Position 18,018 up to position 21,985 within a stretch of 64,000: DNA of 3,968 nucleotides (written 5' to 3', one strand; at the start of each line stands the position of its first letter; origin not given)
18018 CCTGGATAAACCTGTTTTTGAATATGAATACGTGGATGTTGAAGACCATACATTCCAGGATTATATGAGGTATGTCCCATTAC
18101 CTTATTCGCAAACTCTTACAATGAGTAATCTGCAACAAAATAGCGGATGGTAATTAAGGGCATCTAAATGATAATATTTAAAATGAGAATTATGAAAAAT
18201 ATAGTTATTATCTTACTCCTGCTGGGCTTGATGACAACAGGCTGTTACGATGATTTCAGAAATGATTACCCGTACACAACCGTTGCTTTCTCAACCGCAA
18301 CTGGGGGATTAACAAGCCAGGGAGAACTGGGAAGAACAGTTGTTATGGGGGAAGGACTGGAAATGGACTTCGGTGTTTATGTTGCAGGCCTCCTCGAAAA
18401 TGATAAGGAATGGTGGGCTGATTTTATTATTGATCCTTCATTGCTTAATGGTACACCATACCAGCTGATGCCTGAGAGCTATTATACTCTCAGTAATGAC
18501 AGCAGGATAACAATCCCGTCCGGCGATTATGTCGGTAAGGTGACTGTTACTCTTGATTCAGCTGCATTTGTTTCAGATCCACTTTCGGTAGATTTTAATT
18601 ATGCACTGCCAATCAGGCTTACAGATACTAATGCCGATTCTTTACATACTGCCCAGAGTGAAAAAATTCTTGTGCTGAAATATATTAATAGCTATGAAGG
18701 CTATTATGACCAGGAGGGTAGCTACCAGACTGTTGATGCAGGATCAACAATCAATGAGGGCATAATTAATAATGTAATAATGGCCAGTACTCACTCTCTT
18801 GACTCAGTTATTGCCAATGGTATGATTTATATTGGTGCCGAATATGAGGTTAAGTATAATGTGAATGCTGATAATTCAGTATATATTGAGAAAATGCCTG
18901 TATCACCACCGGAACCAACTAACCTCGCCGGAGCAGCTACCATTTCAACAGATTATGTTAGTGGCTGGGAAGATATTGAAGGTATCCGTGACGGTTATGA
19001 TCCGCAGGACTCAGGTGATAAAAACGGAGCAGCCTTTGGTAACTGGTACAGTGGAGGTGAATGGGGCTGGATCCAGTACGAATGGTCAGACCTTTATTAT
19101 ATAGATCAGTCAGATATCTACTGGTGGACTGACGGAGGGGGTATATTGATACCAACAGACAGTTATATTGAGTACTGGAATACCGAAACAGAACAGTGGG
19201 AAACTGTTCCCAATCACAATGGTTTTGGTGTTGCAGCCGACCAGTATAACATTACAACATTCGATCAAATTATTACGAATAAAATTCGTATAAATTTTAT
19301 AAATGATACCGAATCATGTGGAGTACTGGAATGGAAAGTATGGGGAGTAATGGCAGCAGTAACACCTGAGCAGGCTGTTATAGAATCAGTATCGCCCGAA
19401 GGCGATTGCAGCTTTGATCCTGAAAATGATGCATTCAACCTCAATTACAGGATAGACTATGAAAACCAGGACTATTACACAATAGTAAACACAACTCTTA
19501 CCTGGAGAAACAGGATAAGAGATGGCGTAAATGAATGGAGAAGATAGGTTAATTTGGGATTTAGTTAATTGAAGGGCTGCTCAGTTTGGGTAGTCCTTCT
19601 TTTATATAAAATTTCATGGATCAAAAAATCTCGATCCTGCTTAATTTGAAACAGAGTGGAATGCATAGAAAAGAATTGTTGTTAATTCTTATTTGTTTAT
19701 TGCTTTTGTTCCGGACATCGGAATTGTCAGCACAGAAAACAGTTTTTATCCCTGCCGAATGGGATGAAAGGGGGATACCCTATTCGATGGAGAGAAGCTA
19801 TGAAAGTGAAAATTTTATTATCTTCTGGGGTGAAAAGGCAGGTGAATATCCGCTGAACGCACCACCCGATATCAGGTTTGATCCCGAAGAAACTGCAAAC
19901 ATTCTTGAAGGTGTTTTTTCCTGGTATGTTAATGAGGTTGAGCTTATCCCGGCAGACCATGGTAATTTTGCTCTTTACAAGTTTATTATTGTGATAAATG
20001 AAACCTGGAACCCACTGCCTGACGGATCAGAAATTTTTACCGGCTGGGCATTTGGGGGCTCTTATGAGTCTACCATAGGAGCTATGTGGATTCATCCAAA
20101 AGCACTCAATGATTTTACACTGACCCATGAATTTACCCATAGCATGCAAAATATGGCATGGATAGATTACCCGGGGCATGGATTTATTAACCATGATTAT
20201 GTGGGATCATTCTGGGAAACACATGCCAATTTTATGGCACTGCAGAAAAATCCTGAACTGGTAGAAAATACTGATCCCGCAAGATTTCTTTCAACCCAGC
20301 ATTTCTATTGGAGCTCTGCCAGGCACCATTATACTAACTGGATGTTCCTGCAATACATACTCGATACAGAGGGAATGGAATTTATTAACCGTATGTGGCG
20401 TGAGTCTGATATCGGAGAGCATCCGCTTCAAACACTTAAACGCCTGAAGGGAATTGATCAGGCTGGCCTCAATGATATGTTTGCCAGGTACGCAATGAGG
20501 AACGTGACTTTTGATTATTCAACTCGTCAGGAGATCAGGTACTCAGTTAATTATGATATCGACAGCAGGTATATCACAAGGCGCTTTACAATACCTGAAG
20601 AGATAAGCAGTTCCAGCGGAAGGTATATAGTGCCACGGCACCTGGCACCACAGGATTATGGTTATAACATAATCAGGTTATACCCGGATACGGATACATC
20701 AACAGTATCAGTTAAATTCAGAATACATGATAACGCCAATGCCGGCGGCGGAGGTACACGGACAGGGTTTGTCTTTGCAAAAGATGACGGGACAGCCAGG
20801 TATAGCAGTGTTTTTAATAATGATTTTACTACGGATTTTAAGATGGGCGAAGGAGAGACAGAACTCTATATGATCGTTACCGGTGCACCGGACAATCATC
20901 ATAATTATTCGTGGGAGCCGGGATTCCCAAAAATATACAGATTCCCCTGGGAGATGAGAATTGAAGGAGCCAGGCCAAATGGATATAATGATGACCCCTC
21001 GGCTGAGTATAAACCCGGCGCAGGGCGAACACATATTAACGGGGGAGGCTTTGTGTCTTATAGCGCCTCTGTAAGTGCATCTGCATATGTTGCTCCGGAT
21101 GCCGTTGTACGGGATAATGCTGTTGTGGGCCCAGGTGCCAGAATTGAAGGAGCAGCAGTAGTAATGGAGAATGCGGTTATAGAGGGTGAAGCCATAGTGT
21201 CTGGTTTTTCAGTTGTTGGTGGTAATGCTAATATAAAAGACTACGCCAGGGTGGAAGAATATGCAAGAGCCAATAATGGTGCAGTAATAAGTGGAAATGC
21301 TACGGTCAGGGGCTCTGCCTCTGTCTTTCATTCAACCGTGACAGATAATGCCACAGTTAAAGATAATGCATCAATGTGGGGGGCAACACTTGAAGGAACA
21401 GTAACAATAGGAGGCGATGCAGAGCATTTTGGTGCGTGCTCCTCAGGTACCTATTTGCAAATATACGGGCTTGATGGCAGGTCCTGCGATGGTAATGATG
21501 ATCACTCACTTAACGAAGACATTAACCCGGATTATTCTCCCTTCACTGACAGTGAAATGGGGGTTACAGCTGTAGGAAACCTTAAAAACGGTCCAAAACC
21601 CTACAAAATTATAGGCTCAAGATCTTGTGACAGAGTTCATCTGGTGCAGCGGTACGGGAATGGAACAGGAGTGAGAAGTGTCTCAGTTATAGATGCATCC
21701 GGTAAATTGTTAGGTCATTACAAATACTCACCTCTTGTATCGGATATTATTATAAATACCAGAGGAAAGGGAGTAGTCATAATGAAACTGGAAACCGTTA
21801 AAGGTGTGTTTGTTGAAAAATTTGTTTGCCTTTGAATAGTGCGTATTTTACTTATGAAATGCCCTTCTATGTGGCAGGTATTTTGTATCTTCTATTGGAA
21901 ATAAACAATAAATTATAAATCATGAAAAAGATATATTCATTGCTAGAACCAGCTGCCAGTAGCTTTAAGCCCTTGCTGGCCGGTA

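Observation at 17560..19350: One ~150-aa module inserted into two different surface-protein scaffolds of the same PUL (SusD-like and DUF1735 lipoprotein)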

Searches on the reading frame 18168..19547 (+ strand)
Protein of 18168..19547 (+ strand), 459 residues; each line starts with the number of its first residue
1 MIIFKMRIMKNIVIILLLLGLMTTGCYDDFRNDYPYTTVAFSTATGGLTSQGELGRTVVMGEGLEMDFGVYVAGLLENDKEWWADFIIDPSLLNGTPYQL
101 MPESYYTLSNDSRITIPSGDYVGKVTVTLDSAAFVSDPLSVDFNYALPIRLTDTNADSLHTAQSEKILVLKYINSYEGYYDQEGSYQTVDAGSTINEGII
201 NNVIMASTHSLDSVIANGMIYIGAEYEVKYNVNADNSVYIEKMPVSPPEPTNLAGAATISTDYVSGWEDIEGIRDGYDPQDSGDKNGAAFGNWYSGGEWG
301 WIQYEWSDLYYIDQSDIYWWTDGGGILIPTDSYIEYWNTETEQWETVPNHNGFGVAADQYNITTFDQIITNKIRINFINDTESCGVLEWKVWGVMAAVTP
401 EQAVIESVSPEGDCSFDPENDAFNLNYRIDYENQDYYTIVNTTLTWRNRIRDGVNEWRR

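Call 6: search_protein_families(library=pfam, proteins=[window:18168-19547:+], max_evalue=0.01)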
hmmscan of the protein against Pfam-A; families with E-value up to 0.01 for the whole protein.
window:18168-19547:+ (459 aa): 1 family
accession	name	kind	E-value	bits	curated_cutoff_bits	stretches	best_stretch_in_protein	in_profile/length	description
PF08522.16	BT_3987-like_N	-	4.5e-15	56.8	25.9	1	60-156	23-118/120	BT_3987-like, N-terminal domain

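Call 8: search_protein_families(library=pfam, proteins=[window:18168-19547:+], max_evalue=10)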
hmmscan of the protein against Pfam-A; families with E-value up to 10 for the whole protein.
window:18168-19547:+ (459 aa): 4 families
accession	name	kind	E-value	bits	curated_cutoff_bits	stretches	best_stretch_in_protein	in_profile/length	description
PF08522.16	BT_3987-like_N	-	4.5e-15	56.8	25.9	1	60-156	23-118/120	BT_3987-like, N-terminal domain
PF14274.12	BT_3044-like_C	-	0.013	16.2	23.1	1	364-443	65-139/141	BT_3044-like, C-terminal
PF01344.31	Kelch_1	-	0.037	14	20.1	1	331-349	26-44/46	Kelch motif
PF25347.1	PH_PKH3_C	-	0.16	12.1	27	1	165-234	2-71/166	PKH3 kinase C-terminal PH domain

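Call 9: search_protein_families(library=ncbifam, proteins=[window:18168-19547:+], max_evalue=10)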
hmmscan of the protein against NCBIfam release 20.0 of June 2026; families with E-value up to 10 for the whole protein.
window:18168-19547:+ (459 aa): 0 families

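Call 16: find_homologous_proteins(query=window:18168-19547:+, max_evalue=0.00001)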
Query window:18168-19547:+ (459 aa): 140 proteins with E <= 0.00001 among 5108 candidates; the best 120 are listed.
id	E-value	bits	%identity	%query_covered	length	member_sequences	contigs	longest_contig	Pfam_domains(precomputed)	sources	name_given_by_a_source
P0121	0.0e+0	1041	98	100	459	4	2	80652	PF08522.17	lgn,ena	-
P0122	1.1e-275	933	87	98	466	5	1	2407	PF08522.17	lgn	-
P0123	8.2e-243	824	76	100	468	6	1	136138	PF08522.17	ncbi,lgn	-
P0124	1.5e-237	807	75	100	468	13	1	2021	PF08522.17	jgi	jgi:hypothetical protein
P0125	1.1e-230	784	73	98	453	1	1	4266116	PF08522.17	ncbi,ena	-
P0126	1.9e-228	777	74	98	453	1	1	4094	PF08522.17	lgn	-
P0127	2.1e-227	774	74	98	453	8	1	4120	PF08522.17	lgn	-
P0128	3.6e-226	770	73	98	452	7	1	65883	PF08522.17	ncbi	ncbi:MAG: DUF1735 domain-containing protein [Bacteroidales bacterium]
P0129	1.8e-181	622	59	98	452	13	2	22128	PF08522.17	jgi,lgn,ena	-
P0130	9.5e-178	610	59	98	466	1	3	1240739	PF08522.17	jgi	jgi:hypothetical protein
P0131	3.5e-177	608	58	98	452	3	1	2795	PF08522.17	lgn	-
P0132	4.2e-176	604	57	98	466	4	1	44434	PF08522.17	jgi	jgi:hypothetical protein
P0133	2.2e-173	595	58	98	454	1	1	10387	PF08522.17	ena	-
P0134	6.7e-173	594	57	98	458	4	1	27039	PF08522.17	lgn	-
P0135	1.2e-172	593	58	98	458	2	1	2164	PF08522.17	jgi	-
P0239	4.0e-78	281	53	49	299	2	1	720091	PF14274.13,PF08522.17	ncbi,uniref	ncbi:BT_3987 domain-containing protein [Saccharicrinis sp. FJH54]|uniref:BT_3987 domain-containing p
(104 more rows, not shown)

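Call 45: predict_structure(alignment_id=A3)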
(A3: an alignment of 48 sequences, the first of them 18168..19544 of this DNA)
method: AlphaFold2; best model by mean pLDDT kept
length: 459 residues; sequences in the alignment: 48
mean_pLDDT: 90.3   pTM: 0.67
mean pLDDT of the five models: 90.3, 90.1, 88.4, 87.1, 85.9
residues with pLDDT >= 90: 343; 70-90: 85; 50-70: 19; < 50: 12
segments of 3 or more residues with pLDDT < 50: 25-32
pLDDT, mean of each block of 10 residues (from residue 1): 66 80 49 72 86 90 89 88 97 96 95 94 92 90 96 94 93 92 98 96 94 93 91 95 85 95 93 91 90 94 95 97 95 97 97 93 96 97 96 89 93 94 97 95 90 52
secondary structure, 60 per line:
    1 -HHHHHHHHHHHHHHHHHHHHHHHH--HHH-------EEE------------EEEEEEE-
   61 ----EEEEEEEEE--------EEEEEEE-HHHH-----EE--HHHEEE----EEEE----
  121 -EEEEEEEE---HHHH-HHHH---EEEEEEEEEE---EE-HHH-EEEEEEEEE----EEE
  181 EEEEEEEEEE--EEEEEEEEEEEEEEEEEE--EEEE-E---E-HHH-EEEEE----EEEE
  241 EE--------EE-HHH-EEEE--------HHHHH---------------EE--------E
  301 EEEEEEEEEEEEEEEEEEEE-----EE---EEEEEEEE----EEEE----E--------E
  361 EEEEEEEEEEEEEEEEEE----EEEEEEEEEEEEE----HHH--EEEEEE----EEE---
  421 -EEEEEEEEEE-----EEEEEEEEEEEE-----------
elements in order: H2-25 E38-40 E53-59 E65-73 E82-88 H90-93 E106-108 E113-116 E122-129 H133-136 H138-141 E145-154 E165-173 E178-190 E193-210 E213-216 E228-232 E237-242 E258-261 H270-274 E300-320 E331-338 E343-346 E360-378 E383-395 E405-410 E415-417 E422-431 E437-448

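Call 52: fold_search(model_id=the predicted structure, library=pdb)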
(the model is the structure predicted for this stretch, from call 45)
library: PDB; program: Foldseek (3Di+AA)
matches with E <= 10: 1285; with E <= 0.001: 188
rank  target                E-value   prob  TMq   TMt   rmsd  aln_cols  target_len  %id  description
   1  3n91                  3.1e-15  1.00  0.37  0.53  17.6       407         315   18  Crystal structure of a STRUCTURAL GENOMICS, UNKNOWN FUNCTION (BACOVA_03430) from Bacteroides ovatus at 2.40 A resolution (released 2010-07-28)
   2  4jx0_A                2.5e-12  1.00  0.23  0.33  17.8       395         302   12  Crystal structure of a two domain protein with unknown function (BF3416) from Bacteroides fragilis NCTC 9343 at 2.90 A (released 2013-05-15)
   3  3nqk                  3.0e-12  1.00  0.28  0.39  18.3       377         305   13  Crystal structure of a STRUCTURAL GENOMICS, UNKNOWN FUNCTION (BACOVA_03322) from Bacteroides ovatus at 2.61 A resolution (released 2010-08-04)
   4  3sot_A                3.8e-11  1.00  0.28  0.40  19.5       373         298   12  Crystal structure of a Multidomain protein including DUF1735 (BACOVA_03322) from Bacteroides ovatus at 2.80 A resoluti (released 2011-07-27)
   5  3sot_E                1.4e-10  1.00  0.27  0.39  19.5       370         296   13  Crystal structure of a Multidomain protein including DUF1735 (BACOVA_03322) from Bacteroides ovatus at 2.80 A resoluti (released 2011-07-27)
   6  3sot_C                1.8e-09  1.00  0.27  0.39  18.7       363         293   11  Crystal structure of a Multidomain protein including DUF1735 (BACOVA_03322) from Bacteroides ovatus at 2.80 A resoluti (released 2011-07-27)
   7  7nit_F                2.9e-09  1.00  0.27  0.11  21.4       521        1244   14  X-ray structure of a multidomain BbgIII from Bifidobacterium bifidum (released 2021-12-22)
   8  7nit_C                3.6e-09  1.00  0.26  0.10  21.7       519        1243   14  X-ray structure of a multidomain BbgIII from Bifidobacterium bifidum (released 2021-12-22)
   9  8q2h                  5.7e-09  1.00  0.28  0.11  19.7       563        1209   10  beta-galactosidase from Bacillus circulans (released 2024-10-16)
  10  7nit_A                6.1e-09  1.00  0.27  0.11  21.4       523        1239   14  X-ray structure of a multidomain BbgIII from Bifidobacterium bifidum (released 2021-12-22)
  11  7nit_B                7.1e-09  1.00  0.27  0.11  23.0       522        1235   13  X-ray structure of a multidomain BbgIII from Bifidobacterium bifidum (released 2021-12-22)
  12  2bzd_A                1.0e-07  1.00  0.24  0.19  15.4       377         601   10  Galactose recognition by the carbohydrate-binding module of a bacterial sialidase. (released 2005-08-19)
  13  4cua_A                2.3e-07  1.00  0.28  0.68   2.9       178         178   14  Unravelling the multiple functions of the architecturally intricate Streptococcus pneumoniae beta-galactosidase, BgaA (released 2014-08-20)
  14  2bzd_C                2.6e-07  1.00  0.25  0.19  15.4       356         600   11  Galactose recognition by the carbohydrate-binding module of a bacterial sialidase. (released 2005-08-19)
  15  1w8o_A                4.5e-07  1.00  0.25  0.19  14.9       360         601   12  Contribution of the Active Site Aspartic Acid to Catalysis in the Bacterial Neuraminidase from Micromonospora viridifa (released 2004-09-29)
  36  4lks_A                6.5e-06  1.00  0.26  0.67   6.0       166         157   14  Structure of CBM32-3 from a family 31 glycoside hydrolase from Clostridium perfringens in complex with galactose (released 2014-12-24)
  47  7wdt                  1.3e-05  1.00  0.27  0.16   3.4       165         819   25  6-sulfo-beta-D-N-acetylglucosaminidase from Bifidobacterium bifidum in complex with GlcNAc-6S (released 2022-12-28)
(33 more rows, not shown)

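Call 90: find_encoding_contigs(protein=P0239, flank=8000, max_places=1)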
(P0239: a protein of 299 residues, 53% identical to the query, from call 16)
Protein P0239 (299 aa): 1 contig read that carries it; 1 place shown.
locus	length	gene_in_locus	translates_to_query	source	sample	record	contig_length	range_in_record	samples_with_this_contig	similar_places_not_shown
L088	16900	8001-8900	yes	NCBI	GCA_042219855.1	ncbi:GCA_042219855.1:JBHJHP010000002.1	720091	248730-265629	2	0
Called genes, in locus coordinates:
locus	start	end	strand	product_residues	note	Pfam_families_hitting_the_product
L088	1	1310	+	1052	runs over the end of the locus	PF13620:CarboxypepD_reg, PF13715:CarbopepD_reg_2, PF07715:Plug, PF00593:TonB_dep_Rec_b-barrel (weak)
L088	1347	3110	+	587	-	PF14322:SusD-like_3, PF07980:SusD_RagB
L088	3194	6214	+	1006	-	PF13620:CarboxypepD_reg (faint), PF07715:Plug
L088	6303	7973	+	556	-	PF14322:SusD-like_3, PF07980:SusD_RagB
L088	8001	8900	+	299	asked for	PF08522:BT_3987-like_N, PF14274:BT_3044-like_C (weak)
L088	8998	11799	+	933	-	PF18951:DUF5695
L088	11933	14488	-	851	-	PF18962:Por_Secre_tail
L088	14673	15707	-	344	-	PF07081:DUF1349 (faint)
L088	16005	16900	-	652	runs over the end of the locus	PF16151:DUF4859 (weak), PF16687:ELYS-bb (faint), PF16151:DUF4859 (weak), PF18962:Por_Secre_tail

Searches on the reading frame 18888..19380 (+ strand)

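Call 8: search_protein_families(library=pfam, proteins=[window:18888-19380:+], max_evalue=10)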
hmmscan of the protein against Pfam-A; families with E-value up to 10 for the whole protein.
window:18888-19380:+ (164 aa): 3 families
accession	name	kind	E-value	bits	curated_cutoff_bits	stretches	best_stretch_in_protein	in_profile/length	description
PF22633.2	F5_F8_type_C_2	-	0.001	20.1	27.8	1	60-135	20-91/91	NedA-like, galactose-binding domain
PF01344.31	Kelch_1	-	0.015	15.2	20.1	1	91-109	26-44/46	Kelch motif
PF21606.3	BgaA-like_CBM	-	0.027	14.9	27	1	100-145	109-154/160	Beta-galactosidase-like, Galactose-binding domain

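Call 9: search_protein_families(library=ncbifam, proteins=[window:18888-19380:+], max_evalue=10)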
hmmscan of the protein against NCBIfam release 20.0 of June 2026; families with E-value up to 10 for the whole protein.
window:18888-19380:+ (164 aa): 1 family
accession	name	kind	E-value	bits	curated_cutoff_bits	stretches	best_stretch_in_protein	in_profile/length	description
NF041578.1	betaarabinsidaseHypBA2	equivalog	1.5e-05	22.6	3200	1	11-154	1139-1285/1709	beta-L-arabinobiosidase HypBA2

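Call 11: search_solved_structures(query=window:18888-19380:+, max_evalue=10, show_alignments=2)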
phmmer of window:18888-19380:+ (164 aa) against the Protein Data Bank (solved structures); distinct sequences matched with E-value up to 10: 0.

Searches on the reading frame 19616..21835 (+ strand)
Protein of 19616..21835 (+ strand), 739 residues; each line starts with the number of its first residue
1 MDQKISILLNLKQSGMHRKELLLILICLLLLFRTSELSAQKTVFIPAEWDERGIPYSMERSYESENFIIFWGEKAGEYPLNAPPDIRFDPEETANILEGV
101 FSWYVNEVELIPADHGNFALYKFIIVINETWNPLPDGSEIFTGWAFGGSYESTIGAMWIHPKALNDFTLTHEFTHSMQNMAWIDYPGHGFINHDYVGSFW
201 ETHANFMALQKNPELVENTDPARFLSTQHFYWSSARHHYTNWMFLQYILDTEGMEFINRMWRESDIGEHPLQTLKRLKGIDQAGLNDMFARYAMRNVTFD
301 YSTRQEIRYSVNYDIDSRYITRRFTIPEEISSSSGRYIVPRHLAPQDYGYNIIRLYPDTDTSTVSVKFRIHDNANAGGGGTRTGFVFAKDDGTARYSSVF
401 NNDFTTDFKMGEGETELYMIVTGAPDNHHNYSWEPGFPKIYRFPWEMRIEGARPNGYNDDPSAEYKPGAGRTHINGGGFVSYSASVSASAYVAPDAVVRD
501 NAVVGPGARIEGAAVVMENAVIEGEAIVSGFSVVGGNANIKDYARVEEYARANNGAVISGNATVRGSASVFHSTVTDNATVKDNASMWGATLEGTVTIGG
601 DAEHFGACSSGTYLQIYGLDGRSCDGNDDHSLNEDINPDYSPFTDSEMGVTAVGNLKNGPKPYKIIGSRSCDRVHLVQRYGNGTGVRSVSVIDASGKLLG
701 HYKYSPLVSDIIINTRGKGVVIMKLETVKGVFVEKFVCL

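Call 6: search_protein_families(library=pfam, proteins=[window:19616-21835:+], max_evalue=0.01)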
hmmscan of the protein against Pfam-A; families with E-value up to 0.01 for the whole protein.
window:19616-21835:+ (739 aa): 3 families
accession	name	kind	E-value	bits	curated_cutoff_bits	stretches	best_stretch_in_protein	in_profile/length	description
PF19527.4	DUF6055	-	1.8e-117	393.3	27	1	38-455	4-416/417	Family of unknown function (DUF6055)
PF25084.1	LbH_EIF2B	-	2.7e-05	24.5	54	1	479-563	23-104/105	EIF2B subunit epsilon LbH domain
PF00132.30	Hexapep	-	0.00013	21.9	27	1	486-512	10-36/36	Bacterial transferase hexapeptide (six repeats)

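Call 42: search_solved_structures(query=window:19616-21835:+, max_evalue=0.01)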
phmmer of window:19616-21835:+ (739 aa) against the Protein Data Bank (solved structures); distinct sequences matched with E-value up to 0.01: 11.
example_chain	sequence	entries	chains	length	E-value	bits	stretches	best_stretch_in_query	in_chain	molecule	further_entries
4e6t_A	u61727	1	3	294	0.00014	23.7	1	475-583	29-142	Acyl-[acyl-carrier-protein]--UDP-N-acetylglucosamine O-acyltransferase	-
7whr_B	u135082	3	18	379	0.00015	23.6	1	461-552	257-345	Nucleotidyl transferase family protein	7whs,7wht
4e6u_A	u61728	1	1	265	0.00023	23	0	486-583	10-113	Acyl-[acyl-carrier-protein]--UDP-N-acetylglucosamine O-acyltransferase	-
4r36_A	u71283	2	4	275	0.00078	21.2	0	480-545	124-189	Putative acyl-[acyl-carrier-protein]--UDP-N-acetylglucosamine O-acyltransferase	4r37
3r0s_A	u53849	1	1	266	0.0014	20.4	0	480-576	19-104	Acyl-[acyl-carrier-protein]--UDP-N-acetylglucosamine O-acyltransferase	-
8yre_A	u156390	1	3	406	0.004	18.9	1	474-582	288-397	ADP-glucose pyrophosphorylase family protein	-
7x8j_A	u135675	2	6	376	0.006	18.3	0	472-579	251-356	Mannose-1-phosphate guanylyltransferase 1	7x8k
7okc_A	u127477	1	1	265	0.0078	17.9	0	486-548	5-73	Acyl-[acyl-carrier-protein]--UDP-N-acetylglucosamine O-acyltransferase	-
2jf2_A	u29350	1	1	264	0.0083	17.8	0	486-548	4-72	ACYL-[ACYL-CARRIER-PROTEIN]--UDP-N-ACETYLGLUCOSAMINE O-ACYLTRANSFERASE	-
8yre_D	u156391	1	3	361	0.009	17.7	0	472-578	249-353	Mannose-1-phosphate guanylyltransferase 1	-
4m98_A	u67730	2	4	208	0.0096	17.6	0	483-583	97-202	Pilin glycosylation protein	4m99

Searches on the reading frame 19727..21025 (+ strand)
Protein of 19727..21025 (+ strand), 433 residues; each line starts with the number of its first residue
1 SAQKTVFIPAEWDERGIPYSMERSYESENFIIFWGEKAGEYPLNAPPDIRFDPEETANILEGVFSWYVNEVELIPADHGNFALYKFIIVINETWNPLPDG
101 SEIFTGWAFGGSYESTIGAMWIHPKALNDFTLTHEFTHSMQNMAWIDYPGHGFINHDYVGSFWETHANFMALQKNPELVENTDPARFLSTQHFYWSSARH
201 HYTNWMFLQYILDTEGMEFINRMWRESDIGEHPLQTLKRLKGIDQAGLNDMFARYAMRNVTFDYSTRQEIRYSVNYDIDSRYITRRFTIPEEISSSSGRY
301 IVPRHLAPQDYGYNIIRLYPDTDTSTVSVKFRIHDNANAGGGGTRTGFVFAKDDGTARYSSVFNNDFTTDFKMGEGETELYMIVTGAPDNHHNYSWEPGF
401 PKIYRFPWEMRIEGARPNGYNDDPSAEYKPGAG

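Call 72: search_solved_structures(query=A4, max_evalue=10, show_alignments=2)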
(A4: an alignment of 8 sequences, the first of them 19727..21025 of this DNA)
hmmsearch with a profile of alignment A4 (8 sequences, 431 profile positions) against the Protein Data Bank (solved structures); distinct sequences matched with E-value up to 10: 4.
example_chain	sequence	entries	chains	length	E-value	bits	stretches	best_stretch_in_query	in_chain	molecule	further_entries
4n1l_A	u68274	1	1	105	0.21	13.9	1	190-255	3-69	NACHT, LRR and PYD domains-containing protein 14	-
4n1k_A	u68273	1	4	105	0.23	13.7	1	190-255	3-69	NACHT, LRR and PYD domains-containing protein 14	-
4n1j_A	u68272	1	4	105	0.24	13.7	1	190-255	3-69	NACHT, LRR and PYD domains-containing protein 14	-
6ren_A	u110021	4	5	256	1.5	11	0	310-365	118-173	3fPizza6-SH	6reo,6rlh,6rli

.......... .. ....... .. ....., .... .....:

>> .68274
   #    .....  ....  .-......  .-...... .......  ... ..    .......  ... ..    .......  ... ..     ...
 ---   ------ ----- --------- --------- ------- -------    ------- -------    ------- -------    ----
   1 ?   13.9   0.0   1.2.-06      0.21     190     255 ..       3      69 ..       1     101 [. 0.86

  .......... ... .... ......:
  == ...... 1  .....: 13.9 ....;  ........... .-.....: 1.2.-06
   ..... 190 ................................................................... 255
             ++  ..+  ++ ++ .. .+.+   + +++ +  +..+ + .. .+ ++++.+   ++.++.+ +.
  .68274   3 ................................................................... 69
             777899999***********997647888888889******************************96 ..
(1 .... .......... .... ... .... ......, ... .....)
